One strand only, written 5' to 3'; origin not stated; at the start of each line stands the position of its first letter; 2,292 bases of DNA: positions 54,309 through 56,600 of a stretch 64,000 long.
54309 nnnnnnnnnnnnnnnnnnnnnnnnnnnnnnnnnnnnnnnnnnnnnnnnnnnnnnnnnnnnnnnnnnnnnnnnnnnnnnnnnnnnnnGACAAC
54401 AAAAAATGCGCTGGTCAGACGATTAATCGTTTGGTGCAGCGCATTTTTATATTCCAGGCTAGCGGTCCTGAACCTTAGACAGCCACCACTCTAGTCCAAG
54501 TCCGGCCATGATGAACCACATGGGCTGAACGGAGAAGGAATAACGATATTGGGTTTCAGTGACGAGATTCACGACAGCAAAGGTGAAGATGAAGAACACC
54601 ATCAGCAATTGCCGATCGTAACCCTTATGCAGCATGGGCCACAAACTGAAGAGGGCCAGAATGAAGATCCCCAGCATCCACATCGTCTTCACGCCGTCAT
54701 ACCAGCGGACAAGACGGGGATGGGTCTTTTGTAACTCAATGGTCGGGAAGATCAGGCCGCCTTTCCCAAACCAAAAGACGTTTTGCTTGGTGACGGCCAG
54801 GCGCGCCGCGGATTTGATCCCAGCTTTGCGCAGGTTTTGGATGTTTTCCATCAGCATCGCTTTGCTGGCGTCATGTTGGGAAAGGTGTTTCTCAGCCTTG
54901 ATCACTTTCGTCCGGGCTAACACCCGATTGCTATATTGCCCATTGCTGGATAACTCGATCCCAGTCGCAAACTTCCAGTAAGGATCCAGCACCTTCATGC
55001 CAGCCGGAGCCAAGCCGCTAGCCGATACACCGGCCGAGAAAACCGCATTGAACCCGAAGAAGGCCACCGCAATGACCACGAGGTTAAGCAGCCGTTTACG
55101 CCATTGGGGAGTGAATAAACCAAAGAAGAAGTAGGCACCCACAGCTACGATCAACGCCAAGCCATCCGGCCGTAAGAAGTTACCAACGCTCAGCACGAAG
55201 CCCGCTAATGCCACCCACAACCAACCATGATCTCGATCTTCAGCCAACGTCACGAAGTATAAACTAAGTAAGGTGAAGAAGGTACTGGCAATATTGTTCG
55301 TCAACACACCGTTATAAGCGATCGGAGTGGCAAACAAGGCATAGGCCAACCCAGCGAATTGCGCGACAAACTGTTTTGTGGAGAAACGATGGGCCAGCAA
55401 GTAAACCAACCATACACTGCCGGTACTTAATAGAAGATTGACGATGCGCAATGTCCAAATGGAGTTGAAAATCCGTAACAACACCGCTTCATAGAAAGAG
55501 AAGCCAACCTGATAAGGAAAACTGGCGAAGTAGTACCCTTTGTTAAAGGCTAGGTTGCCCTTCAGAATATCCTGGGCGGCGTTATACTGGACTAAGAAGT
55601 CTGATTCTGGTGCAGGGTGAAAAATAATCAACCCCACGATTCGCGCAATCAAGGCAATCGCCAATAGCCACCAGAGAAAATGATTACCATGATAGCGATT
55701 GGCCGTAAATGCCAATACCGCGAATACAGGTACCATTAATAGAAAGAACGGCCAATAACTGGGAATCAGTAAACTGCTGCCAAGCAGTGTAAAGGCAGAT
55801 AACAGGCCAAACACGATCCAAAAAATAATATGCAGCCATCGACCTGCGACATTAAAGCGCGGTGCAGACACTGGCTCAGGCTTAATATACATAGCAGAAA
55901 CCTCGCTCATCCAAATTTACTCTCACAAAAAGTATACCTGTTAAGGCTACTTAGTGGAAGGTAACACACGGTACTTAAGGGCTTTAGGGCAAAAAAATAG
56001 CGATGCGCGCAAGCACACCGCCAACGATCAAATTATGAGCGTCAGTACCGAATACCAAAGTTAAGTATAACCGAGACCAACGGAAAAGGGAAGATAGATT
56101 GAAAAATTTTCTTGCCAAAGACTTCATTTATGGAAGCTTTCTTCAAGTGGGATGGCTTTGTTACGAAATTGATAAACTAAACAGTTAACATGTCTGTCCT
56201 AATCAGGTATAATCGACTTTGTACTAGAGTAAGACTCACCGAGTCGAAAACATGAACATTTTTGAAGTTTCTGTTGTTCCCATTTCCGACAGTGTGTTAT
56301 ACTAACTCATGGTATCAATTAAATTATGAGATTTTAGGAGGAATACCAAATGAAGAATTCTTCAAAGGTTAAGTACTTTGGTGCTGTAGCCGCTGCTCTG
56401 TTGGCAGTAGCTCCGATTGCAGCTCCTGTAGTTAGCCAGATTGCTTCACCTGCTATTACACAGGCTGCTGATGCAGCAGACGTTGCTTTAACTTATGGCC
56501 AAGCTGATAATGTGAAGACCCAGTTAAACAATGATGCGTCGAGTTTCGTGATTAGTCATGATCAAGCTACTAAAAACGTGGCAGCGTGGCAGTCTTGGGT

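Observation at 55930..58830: Low-GC, T-ending-codon-biased surface protein gene with twin promoters and a strong terminator: candidate S-layer or major surface protein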

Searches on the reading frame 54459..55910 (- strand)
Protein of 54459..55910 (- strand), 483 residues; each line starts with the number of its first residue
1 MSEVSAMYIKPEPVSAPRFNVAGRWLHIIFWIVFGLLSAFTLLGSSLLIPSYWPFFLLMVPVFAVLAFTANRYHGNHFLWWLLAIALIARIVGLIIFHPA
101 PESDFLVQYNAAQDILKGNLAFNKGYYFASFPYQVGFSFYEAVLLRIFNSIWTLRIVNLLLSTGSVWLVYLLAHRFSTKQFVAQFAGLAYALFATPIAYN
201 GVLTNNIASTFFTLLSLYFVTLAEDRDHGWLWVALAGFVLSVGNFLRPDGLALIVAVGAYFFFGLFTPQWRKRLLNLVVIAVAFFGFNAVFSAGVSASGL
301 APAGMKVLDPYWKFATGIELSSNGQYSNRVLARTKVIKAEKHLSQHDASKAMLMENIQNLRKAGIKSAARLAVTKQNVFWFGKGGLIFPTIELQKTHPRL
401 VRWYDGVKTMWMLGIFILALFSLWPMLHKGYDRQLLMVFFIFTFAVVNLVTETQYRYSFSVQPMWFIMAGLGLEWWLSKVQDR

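Call 38: search_protein_families(library=pfam, proteins=[window:54459-55910:-], max_evalue=1)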
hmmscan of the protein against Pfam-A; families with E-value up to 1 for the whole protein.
window:54459-55910:- (483 aa): 3 families
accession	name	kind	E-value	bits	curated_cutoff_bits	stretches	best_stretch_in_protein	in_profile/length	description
PF13231.12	PMT_2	-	1.1e-09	39.1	26.1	1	145-287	14-154/160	Dolichyl-phosphate-mannose-protein mannosyltransferase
PF02366.24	PMT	-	1.6e-07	31.6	22.7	1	149-289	80-224/245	Dolichyl-phosphate-mannose-protein mannosyltransferase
PF14448.11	Nuc_N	-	0.036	14.4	25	1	345-367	33-55/58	Nuclease N terminal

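Call 56: search_protein_families(library=ncbifam, proteins=[window:54459-55910:-], max_evalue=1)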
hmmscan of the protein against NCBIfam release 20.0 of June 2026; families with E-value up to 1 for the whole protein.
window:54459-55910:- (483 aa): 1 family
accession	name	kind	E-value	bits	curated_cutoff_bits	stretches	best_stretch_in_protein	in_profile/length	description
NF047440.1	LA3751_2_3_fam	subfamily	1.1e-09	37.6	200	1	123-289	73-241/460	LA_3751/LA_3752 family putative glycosyltransferase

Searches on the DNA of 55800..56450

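Call 28: search_rna_families(source=window, start=55800, end=56450, threshold=evalue, max_evalue=1)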
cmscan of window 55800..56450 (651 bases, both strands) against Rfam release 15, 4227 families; matches with E-value up to 1: 2.
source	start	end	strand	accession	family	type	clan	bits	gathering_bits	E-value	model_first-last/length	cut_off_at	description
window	55993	56042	-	RF02398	sau-6072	Gene; sRNA;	-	17.4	50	0.95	1-53/53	no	Staphylococcus sRNA sau-6072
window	55997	56068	-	RF00003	U1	Gene; snRNA; splicing;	CL00005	14.5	69.5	0.3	1-166/166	no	U1 spliceosomal RNA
